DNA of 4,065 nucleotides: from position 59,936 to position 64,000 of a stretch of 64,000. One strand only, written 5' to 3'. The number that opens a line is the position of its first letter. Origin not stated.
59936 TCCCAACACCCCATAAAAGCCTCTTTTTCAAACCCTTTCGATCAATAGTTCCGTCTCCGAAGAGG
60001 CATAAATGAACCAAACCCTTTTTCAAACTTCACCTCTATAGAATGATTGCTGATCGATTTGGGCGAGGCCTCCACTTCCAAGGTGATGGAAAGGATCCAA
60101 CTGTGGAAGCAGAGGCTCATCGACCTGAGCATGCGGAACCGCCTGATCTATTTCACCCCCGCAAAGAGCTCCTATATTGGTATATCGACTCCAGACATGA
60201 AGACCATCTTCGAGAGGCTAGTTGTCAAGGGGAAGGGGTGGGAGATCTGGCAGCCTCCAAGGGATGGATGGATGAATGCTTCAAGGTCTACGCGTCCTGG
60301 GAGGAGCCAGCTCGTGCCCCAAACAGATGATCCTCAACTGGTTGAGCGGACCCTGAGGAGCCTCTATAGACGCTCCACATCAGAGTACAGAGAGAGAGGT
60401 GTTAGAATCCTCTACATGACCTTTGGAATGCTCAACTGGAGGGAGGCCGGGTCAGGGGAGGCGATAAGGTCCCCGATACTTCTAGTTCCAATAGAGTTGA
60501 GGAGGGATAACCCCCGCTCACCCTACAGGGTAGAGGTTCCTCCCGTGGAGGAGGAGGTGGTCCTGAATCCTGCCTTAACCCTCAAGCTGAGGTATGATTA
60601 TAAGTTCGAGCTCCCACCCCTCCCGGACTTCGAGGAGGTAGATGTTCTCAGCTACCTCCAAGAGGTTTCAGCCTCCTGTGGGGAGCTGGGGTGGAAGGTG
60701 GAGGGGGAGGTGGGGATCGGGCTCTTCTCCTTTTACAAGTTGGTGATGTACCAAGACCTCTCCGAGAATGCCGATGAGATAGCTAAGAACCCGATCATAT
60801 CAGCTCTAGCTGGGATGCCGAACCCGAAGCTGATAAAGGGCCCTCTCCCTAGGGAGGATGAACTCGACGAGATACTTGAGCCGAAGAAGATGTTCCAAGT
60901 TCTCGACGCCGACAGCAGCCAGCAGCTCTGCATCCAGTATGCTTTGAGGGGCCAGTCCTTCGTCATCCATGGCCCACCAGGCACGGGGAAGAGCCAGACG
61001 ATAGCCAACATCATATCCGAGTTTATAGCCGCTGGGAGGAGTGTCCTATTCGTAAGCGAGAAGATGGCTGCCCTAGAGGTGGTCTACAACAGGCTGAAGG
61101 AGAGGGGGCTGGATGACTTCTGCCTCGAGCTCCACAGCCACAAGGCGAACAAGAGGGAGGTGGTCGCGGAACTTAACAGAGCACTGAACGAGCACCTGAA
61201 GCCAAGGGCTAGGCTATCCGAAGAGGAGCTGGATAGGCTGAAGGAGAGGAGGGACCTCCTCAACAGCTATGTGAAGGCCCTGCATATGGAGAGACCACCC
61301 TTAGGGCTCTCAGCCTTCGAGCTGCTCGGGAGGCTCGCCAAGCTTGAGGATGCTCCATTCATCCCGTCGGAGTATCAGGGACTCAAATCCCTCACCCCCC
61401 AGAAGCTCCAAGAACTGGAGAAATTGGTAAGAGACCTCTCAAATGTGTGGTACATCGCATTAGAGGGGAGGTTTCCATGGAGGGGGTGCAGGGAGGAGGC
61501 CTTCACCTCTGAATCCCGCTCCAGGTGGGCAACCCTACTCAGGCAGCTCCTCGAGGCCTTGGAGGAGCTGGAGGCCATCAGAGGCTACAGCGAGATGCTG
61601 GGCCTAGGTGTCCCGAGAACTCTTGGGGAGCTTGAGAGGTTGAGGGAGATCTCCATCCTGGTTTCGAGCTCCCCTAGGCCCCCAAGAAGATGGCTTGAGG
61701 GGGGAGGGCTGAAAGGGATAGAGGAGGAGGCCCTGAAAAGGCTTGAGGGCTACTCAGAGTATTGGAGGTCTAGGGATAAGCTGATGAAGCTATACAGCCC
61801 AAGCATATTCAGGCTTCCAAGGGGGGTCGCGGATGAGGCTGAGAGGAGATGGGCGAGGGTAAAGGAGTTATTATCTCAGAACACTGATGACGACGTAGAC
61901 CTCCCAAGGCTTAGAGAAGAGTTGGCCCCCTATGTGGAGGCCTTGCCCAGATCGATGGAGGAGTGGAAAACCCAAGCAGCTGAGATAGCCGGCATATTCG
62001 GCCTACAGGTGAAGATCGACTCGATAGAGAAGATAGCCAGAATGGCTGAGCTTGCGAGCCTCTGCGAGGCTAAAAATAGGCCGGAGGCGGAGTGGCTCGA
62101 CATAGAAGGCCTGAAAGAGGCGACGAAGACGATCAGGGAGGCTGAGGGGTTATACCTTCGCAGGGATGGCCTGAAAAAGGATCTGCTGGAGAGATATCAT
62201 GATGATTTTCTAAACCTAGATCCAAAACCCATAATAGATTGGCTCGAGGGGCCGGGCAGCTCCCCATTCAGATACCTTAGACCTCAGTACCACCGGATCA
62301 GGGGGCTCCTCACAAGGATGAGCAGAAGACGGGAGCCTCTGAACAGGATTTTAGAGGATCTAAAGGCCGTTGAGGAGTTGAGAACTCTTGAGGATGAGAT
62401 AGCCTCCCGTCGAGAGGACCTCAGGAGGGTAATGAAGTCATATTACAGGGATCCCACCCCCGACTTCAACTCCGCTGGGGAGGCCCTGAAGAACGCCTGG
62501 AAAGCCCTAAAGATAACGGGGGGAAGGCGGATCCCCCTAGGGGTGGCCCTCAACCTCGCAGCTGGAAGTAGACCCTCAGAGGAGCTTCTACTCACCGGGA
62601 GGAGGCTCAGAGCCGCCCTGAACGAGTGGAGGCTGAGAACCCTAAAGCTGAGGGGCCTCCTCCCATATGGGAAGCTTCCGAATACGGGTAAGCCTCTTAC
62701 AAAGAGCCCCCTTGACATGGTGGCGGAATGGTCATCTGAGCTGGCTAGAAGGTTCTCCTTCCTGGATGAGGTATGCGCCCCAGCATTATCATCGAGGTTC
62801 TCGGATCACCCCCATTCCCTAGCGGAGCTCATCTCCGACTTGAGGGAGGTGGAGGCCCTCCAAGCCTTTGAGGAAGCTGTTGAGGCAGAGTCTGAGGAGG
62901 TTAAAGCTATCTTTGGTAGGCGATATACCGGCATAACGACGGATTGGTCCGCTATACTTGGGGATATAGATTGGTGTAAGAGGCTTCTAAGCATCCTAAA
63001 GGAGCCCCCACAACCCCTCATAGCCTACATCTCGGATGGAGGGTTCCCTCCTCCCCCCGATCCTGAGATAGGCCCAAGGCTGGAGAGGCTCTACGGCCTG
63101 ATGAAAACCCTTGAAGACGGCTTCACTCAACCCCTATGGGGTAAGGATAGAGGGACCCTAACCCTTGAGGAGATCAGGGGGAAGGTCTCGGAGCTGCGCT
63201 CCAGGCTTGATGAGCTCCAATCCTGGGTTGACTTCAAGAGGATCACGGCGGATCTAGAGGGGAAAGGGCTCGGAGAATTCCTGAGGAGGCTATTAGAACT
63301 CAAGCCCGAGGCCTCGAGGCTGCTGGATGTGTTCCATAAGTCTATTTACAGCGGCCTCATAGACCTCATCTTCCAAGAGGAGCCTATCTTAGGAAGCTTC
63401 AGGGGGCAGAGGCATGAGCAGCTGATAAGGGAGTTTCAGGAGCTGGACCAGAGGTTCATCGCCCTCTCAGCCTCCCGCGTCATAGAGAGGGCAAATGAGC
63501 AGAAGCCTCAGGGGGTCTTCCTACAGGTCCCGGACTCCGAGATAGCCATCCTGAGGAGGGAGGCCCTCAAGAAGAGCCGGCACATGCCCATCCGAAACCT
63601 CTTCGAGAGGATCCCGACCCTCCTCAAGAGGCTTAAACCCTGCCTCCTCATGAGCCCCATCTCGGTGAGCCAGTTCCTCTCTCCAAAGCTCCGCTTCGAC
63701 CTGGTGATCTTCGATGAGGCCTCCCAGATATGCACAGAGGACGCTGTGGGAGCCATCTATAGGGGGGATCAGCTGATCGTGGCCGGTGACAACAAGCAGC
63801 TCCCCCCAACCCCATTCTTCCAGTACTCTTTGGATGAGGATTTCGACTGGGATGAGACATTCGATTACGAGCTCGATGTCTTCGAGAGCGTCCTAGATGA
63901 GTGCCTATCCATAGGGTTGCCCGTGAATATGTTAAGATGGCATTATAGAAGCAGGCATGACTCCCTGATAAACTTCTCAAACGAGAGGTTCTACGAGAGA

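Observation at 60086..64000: Giant DUF4011/Upf1-like SF1 helicase running off the window end; candidate defense gene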

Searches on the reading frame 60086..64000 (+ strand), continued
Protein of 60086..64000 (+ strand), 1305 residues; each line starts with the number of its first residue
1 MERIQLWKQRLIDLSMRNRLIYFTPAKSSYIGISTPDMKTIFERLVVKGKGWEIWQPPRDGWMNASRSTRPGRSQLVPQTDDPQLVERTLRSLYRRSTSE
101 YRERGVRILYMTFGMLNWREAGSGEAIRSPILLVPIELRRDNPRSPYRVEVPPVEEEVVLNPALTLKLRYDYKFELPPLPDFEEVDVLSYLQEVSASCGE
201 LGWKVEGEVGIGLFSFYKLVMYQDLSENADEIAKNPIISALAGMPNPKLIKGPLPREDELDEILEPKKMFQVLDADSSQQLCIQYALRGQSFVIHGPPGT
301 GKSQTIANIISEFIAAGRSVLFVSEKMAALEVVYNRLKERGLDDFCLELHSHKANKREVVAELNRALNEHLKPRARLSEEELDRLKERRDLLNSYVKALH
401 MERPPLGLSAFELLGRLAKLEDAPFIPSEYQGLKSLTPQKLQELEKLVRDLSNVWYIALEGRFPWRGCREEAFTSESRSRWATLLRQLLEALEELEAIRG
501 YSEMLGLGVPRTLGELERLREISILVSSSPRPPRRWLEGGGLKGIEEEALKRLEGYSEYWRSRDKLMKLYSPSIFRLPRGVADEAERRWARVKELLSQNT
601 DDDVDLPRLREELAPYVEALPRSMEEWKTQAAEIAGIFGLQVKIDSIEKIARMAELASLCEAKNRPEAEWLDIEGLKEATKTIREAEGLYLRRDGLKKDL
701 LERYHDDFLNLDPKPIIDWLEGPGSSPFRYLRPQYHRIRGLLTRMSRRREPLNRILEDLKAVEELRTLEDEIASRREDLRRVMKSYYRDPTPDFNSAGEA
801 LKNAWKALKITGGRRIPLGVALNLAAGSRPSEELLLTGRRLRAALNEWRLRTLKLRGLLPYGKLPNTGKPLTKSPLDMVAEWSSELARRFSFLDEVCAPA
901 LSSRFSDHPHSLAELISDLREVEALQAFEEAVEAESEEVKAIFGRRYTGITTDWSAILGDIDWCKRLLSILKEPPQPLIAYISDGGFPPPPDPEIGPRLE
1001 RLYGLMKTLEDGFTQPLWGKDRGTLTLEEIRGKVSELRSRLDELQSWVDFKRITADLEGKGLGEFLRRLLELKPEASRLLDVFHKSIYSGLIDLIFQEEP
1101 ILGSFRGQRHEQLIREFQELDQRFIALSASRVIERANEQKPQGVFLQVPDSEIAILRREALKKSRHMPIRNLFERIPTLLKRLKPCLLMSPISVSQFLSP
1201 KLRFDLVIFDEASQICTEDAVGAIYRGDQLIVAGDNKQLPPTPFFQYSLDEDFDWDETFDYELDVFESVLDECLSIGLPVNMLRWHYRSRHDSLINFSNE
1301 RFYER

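Call 81: get_annotated_region(hit=H43, flank=7000)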
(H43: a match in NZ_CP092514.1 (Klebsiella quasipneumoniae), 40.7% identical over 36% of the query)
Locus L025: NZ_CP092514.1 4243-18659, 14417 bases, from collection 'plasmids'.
description: Klebsiella quasipneumoniae strain EF262 plasmid p2, complete sequence
organism: Klebsiella quasipneumoniae (NCBI taxid 1463165)
taxonomy: Bacteria; Pseudomonadota; Gammaproteobacteria; Enterobacterales; Enterobacteriaceae; Klebsiella; Klebsiella quasipneumoniae
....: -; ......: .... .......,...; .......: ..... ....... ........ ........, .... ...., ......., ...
typing (MOB-suite, as given by PLSDB): mobilizable; replicon IncR
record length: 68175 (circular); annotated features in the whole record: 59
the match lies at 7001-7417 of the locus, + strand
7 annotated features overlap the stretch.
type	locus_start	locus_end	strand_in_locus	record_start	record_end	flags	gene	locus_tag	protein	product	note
CDS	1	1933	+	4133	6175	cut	-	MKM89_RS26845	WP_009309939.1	DUF262 domain-containing protein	-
CDS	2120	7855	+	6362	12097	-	-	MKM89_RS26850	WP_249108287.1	DUF4011 domain-containing anti-phage protein Hhe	-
CDS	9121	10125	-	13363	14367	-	-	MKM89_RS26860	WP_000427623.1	IS110-like element IS4321 family transposase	-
CDS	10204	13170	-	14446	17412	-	-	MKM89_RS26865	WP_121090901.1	Tn3-like element ISPa38 family transposase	-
CDS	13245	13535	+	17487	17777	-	-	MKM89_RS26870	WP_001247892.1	nucleotidyltransferase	-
CDS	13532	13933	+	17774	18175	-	-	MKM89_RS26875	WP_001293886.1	DUF86 domain-containing protein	-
CDS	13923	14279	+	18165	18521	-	-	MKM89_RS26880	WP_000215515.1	cupin domain-containing protein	-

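Call 85: find_related_loci(query=A1, collection=viral_contigs, flank=8000)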
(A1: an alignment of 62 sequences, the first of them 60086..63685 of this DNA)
Query A1 (1200 aa) in viral_contigs; peptide patterns used: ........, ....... (x = any residue, [..] = any of these).
600 stretches matched a pattern (row limit reached: there are more); 28 encode a relative of the query (tblastn E <= 1e-3); 28 distinct loci.
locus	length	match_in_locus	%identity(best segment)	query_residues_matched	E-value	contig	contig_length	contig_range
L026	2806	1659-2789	42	2-365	3e-72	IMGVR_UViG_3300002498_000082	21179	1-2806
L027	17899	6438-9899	36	2-1199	1e-68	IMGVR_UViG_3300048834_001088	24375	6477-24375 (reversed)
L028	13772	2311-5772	36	2-1199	4e-68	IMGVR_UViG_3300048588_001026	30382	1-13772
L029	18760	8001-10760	32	3-1200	4e-54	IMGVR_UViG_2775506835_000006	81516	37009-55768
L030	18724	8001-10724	31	7-1199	9e-49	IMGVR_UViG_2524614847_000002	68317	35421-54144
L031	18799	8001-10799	33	3-1198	1e-50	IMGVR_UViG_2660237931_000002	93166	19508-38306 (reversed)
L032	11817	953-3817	33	3-1198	3e-52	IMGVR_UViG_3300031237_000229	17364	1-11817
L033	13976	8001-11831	29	1-1200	4e-46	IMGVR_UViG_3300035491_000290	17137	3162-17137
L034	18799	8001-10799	33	3-1198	1e-50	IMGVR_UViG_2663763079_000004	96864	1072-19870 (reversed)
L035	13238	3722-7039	32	83-1198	4e-39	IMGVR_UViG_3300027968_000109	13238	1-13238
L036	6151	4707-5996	29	10-400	6e-39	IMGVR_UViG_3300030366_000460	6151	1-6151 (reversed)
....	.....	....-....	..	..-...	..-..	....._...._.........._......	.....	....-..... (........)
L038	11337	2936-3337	31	269-399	6e-11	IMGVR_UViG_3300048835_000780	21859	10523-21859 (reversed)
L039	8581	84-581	28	243-402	1e-10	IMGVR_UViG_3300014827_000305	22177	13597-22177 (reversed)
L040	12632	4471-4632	50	286-339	2e-10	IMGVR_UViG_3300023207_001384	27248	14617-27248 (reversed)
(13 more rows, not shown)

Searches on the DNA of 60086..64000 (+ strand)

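Call 83: search_dna_similar(query=L025:2120-7855:+, collection=ecoli_genomes, mode=near, max_rows=12, rows=spread)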
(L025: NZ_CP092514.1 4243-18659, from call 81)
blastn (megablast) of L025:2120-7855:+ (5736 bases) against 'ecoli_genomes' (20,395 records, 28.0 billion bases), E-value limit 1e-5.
Records with a match: 309; places in all: 310; records where one place covers at least 80% of the query: 264.
Genomes with a match: 309 of 5426; with a place that covers at least 80% of the query: 264. Places per genome that has any: lowest 1, median 1, highest 2. On chromosomes: 309 places; on plasmids: 1.
Best place of each record, by identity: >=99% 303; 95-99% 3; 90-95% 3.
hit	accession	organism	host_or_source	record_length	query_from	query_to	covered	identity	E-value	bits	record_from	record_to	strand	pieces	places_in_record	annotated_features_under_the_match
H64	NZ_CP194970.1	Escherichia coli strain EC28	Homo sapiens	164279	1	5736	100%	99.9%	0e+0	10554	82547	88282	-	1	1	hhe: DUF4011 domain-containing anti-phage protein Hhe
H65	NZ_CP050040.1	Escherichia coli strain 63-2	broiler chicken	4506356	1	5736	100%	99.8%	0e+0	10515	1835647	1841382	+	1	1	hhe: DUF4011 domain-containing anti-phage protein Hhe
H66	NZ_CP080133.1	Escherichia coli strain PK8277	chicken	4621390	1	5736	100%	99.7%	0e+0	10510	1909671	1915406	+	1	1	hhe: DUF4011 domain-containing anti-phage protein Hhe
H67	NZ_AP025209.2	Escherichia coli strain 2017.06.04CC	Homo sapiens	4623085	1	5736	100%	99.7%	0e+0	10504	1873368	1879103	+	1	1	hhe: DUF4011 domain-containing anti-phage protein Hhe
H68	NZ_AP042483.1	Escherichia coli strain OkiPb01677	bovine feces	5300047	1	5736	100%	99.7%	0e+0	10504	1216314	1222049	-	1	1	hhe: DUF4011 domain-containing anti-phage protein Hhe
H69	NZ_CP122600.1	Escherichia coli strain ETEC6333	Sus scrofa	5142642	1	5736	100%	99.7%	0e+0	10499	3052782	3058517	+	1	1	hhe: DUF4011 domain-containing anti-phage protein Hhe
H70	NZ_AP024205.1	Escherichia coli strain TA8571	-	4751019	1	5736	100%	99.7%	0e+0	10510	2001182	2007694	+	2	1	DUF4011 domain-containing protein | AAA domain-containing protein | IS1 family transposase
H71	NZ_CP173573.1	Escherichia coli strain 98197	Homo sapiens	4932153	1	5736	100%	99.7%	0e+0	10493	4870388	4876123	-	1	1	hhe: DUF4011 domain-containing anti-phage protein Hhe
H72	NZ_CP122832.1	Escherichia coli strain ETEC1730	Sus scrofa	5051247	1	5736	100%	99.7%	0e+0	10488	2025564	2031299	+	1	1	hhe: DUF4011 domain-containing anti-phage protein Hhe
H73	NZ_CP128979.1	Escherichia coli strain TUM1881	missing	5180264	1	5736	100%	99.7%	0e+0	10482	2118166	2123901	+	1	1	hhe: DUF4011 domain-containing anti-phage protein Hhe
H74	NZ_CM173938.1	Escherichia coli strain E143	Homo sapiens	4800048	3231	5736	44%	99.6%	0e+0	4573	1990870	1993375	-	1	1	PDDEXK-like endonuclease domain-containing protein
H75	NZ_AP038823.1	Escherichia coli strain TB4328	Gallus gallus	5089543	1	87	2%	100.0%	3e-35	161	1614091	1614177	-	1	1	none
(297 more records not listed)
